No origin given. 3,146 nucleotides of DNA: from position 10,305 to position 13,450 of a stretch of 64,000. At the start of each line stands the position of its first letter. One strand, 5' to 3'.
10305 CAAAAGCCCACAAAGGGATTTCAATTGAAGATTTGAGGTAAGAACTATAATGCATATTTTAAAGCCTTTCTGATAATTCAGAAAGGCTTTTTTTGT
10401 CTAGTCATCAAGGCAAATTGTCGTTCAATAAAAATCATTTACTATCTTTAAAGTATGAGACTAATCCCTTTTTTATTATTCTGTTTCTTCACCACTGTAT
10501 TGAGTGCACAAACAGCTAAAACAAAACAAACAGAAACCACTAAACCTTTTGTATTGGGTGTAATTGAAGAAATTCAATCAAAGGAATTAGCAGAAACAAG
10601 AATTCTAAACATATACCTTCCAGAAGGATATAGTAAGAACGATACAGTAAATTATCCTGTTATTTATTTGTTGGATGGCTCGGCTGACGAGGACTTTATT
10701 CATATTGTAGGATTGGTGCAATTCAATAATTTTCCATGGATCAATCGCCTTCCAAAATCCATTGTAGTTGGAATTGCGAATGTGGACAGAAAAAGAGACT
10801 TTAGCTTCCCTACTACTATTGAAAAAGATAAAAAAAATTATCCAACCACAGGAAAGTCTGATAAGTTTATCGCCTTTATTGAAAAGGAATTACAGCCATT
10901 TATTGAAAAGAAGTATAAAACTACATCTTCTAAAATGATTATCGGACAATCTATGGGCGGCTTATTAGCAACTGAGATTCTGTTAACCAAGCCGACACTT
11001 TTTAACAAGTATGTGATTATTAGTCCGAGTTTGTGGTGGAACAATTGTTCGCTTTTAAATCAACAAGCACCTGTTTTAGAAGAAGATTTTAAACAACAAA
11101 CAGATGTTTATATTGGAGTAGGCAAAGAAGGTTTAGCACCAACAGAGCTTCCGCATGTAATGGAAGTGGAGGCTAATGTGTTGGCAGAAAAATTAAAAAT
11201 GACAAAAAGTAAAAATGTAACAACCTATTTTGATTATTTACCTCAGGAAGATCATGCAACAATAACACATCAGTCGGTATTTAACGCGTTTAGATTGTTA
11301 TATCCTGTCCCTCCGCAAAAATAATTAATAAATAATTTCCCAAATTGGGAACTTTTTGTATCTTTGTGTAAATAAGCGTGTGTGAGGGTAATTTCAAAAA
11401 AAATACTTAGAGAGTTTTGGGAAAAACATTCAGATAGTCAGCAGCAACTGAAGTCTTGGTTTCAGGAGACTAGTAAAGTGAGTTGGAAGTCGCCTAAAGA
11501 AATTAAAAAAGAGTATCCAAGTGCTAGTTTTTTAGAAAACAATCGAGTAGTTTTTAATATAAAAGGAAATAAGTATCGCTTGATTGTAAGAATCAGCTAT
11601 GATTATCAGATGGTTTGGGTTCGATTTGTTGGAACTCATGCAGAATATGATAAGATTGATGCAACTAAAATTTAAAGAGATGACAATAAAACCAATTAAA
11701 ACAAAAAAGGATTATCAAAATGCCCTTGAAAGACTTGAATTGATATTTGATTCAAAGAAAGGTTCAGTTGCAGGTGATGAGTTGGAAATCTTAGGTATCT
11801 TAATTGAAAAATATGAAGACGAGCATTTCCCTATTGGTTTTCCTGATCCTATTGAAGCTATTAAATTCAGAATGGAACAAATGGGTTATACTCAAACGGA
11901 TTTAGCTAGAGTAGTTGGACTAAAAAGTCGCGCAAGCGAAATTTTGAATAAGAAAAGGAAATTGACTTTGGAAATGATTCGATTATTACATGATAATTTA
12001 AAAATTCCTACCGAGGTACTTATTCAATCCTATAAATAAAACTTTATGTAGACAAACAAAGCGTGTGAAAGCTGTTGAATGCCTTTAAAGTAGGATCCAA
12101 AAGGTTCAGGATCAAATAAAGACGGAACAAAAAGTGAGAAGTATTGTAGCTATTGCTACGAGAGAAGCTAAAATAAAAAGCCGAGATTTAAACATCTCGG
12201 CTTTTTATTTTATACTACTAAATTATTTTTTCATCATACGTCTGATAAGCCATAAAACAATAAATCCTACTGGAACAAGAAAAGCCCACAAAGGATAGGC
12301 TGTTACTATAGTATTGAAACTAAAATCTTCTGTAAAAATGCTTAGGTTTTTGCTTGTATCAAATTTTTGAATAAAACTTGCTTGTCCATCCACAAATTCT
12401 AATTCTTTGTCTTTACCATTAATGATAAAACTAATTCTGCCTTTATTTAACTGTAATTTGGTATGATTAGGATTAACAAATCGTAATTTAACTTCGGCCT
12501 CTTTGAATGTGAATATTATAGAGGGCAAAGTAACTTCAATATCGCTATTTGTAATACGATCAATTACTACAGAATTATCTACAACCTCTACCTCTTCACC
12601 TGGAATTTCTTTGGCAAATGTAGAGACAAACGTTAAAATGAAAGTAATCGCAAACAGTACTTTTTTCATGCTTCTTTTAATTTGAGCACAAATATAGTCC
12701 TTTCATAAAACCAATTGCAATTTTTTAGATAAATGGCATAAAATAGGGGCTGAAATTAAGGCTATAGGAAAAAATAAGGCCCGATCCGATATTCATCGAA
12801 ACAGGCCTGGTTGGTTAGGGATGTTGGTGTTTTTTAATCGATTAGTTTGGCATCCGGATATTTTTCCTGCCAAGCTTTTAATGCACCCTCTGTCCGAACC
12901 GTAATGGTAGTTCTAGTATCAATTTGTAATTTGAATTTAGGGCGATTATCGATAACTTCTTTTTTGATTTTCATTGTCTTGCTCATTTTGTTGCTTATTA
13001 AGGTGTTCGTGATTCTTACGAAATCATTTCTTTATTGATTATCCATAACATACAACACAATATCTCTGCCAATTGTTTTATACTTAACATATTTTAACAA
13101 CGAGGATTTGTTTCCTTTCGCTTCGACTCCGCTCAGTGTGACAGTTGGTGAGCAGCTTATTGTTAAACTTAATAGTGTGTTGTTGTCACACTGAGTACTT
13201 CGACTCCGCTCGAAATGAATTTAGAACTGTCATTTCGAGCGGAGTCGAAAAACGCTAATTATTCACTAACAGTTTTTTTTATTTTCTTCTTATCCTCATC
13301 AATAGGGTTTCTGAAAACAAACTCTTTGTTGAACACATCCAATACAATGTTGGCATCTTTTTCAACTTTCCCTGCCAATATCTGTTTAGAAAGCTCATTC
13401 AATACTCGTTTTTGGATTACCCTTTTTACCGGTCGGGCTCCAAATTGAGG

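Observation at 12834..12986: Hidden ~50-aa ORF with a paralog elsewhere in the window, each beside a chaperone gene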

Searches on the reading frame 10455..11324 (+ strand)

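Call 16: search_protein_families(library=pfam, proteins=[window:10455-11324:+])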
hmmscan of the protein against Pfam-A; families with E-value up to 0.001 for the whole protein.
window:10455-11324:+ (289 aa): 3 families
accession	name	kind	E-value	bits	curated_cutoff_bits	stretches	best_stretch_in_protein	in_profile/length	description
PF00756.26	Esterase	-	7.1e-25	88.7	22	1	42-228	1-198/251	Putative esterase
PF12146.15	Hydrolase_4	-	1.4e-05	25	27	1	153-198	72-116/239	Serine aminopeptidase, S33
PF00561.26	Abhydrolase_1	-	0.00018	21.7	25.8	1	159-221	70-129/245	alpha/beta hydrolase fold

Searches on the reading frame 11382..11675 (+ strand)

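Call 16: search_protein_families(library=pfam, proteins=[window:11382-11675:+])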
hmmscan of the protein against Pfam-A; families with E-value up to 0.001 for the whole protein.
window:11382-11675:+ (97 aa): 1 family
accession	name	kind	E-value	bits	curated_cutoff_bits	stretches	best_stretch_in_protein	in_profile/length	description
PF09907.15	HigB_toxin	-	2.3e-34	117.9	27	1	20-92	2-74/74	HigB_toxin, RelE-like toxic component of a toxin-antitoxin system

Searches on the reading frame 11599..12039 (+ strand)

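Call 16: search_protein_families(library=pfam, proteins=[window:11599-12039:+])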
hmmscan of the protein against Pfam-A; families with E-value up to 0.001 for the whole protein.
window:11599-12039:+ (146 aa): 1 family
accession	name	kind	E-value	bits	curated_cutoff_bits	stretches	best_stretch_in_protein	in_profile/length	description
PF01381.28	HTH_3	-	1.9e-07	31.4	23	1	88-140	1-54/55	Helix-turn-helix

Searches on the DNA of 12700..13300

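Call 41: search_rna_families(source=window, start=12700, end=13300, threshold=evalue, max_evalue=10)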
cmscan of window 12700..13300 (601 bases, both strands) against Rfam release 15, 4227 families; matches with E-value up to 10: 6.
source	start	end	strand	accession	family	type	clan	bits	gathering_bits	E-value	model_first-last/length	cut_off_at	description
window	13200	13248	+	RF03518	mir-1893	Gene; miRNA;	-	22.7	94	0.13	17-66/83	no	mir-1893 microRNA precursor family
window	13158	13274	+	RF04039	mir-2242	Gene; miRNA;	-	19.9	70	0.1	1-95/95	no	mir-2242 microRNA precursor family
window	13187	13282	+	RF01859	Phe_leader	Cis-reg; leader;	-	19.4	55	1.2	1-125/125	no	Phenylalanine leader peptide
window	13198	13250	+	RF04120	MIR5998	Gene; miRNA;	-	18.8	180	0.15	1-173/173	no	MIR5998 microRNA precursor family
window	12762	12783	+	RF01100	PK-BYV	Cis-reg;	-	17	50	0.61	1-40/40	no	3'-terminal pseudoknot in BYV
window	13197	13252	+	RF01944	mir-2518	Gene; miRNA;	-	15.8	61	3.2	1-67/67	no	mir-2518 microRNA precursor family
